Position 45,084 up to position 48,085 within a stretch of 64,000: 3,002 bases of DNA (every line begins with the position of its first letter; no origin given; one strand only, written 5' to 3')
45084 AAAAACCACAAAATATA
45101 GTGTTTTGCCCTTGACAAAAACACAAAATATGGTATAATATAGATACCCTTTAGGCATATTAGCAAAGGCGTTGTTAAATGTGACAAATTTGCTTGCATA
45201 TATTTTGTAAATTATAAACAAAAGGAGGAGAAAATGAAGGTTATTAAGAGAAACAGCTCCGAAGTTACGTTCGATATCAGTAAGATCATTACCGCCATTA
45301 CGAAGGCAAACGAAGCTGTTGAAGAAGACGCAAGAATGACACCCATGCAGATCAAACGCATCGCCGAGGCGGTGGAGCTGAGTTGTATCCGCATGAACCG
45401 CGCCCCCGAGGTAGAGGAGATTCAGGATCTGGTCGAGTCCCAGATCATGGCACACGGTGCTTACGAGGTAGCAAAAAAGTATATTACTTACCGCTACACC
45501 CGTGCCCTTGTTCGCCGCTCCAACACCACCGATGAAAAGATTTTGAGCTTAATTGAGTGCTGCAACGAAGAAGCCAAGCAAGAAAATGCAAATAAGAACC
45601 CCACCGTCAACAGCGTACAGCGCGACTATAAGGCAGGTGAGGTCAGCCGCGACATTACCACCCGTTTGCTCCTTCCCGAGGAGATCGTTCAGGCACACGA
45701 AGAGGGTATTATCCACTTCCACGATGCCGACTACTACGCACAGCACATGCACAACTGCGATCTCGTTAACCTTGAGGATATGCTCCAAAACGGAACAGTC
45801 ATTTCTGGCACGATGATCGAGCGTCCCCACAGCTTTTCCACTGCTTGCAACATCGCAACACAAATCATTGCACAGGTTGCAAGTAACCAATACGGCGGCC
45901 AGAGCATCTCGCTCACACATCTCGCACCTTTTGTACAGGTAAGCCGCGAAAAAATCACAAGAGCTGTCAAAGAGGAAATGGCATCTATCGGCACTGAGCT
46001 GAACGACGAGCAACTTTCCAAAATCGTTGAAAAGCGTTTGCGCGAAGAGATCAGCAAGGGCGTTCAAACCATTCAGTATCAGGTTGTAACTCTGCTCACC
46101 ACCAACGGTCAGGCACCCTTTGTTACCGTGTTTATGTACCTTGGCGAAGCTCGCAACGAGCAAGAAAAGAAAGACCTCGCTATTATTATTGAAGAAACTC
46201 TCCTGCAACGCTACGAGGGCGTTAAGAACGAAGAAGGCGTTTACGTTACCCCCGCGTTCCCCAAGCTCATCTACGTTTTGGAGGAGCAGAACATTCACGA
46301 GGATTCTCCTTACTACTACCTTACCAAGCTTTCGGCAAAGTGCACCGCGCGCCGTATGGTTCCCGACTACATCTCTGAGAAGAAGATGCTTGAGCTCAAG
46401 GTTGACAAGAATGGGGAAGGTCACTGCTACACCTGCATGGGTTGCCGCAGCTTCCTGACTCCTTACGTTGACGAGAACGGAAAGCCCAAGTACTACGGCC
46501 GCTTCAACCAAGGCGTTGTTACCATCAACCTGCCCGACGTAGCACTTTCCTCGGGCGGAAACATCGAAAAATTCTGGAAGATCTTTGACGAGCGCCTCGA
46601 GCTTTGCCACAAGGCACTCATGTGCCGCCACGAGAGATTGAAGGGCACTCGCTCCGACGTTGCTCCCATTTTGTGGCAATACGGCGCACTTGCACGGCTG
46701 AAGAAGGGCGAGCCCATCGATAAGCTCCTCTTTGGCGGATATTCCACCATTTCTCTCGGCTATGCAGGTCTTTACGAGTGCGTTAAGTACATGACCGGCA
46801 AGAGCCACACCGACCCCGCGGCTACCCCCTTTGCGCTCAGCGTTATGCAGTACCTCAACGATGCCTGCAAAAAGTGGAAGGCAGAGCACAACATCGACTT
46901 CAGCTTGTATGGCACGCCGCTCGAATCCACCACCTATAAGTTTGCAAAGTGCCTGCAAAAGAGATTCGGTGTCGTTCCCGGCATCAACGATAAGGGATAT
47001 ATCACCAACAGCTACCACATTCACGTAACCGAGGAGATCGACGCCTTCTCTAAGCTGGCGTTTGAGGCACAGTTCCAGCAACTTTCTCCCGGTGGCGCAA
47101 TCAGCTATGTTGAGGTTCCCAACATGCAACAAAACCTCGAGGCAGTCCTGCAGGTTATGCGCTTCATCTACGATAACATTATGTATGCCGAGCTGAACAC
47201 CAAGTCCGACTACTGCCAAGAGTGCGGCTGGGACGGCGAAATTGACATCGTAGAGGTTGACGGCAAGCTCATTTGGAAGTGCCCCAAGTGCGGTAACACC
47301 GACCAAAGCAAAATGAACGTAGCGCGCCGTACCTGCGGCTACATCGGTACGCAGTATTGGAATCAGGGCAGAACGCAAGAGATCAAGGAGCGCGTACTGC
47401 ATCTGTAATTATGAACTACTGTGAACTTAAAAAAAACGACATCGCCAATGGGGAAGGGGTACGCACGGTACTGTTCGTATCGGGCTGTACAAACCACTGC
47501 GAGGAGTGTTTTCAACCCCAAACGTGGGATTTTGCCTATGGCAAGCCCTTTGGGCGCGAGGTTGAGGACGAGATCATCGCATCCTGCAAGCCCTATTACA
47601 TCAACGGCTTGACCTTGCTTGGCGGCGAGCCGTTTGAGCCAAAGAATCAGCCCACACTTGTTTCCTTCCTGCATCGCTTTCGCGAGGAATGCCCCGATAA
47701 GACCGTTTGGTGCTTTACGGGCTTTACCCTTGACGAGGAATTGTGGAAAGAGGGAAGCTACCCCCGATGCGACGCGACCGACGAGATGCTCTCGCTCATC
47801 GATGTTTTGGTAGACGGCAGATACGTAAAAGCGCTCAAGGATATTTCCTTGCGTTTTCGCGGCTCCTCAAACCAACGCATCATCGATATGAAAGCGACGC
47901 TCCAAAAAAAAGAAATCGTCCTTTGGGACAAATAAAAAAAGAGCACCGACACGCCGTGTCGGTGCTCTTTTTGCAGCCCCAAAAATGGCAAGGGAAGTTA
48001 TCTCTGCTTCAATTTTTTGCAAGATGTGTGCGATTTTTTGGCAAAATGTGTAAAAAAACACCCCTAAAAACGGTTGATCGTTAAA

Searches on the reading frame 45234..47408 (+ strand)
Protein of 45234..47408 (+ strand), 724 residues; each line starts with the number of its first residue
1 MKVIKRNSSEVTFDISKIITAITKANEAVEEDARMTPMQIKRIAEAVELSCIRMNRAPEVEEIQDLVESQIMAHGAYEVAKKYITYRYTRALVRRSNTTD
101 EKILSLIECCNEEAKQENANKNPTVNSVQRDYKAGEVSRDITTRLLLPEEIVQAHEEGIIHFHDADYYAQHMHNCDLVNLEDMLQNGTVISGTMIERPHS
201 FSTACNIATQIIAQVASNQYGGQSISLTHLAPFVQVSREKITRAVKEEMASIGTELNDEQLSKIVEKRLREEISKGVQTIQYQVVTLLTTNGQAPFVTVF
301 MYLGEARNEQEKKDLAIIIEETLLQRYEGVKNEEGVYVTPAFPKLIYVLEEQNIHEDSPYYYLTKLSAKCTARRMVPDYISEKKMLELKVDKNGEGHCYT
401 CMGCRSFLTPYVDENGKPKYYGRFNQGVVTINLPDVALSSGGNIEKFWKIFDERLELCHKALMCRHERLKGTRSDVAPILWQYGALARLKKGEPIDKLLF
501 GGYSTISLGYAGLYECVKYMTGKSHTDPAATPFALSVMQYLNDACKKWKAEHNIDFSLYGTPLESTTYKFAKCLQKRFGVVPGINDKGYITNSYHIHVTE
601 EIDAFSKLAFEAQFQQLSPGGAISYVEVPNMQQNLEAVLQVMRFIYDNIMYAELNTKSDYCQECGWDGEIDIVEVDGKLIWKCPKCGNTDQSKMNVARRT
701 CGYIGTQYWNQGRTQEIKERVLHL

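Call 76: search_protein_families(library=pfam, proteins=[window:45234-47408:+], max_evalue=0.00001)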
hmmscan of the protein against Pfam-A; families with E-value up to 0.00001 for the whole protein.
window:45234-47408:+ (724 aa): 3 families
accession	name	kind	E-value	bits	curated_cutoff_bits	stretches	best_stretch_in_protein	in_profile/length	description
PF13597.11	NRDD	-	4e-198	660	26.2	1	117-723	1-562/562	Anaerobic ribonucleoside-triphosphate reductase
PF03477.21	ATP-cone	-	1.2e-22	80.7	25.8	1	1-90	1-86/88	ATP cone domain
PF01228.26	Gly_radical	-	6.4e-20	72.1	22.2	1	599-705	2-103/106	Glycine radical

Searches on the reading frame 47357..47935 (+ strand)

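Call 92: search_protein_families(library=pfam, proteins=[window:47357-47935:+], max_evalue=0.00001)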
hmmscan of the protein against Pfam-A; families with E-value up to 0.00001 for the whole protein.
window:47357-47935:+ (192 aa): 1 family
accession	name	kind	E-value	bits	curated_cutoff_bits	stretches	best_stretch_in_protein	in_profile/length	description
PF13353.11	Fer4_12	-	2.4e-50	170.8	22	1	30-176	1-137/137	4Fe-4S single cluster domain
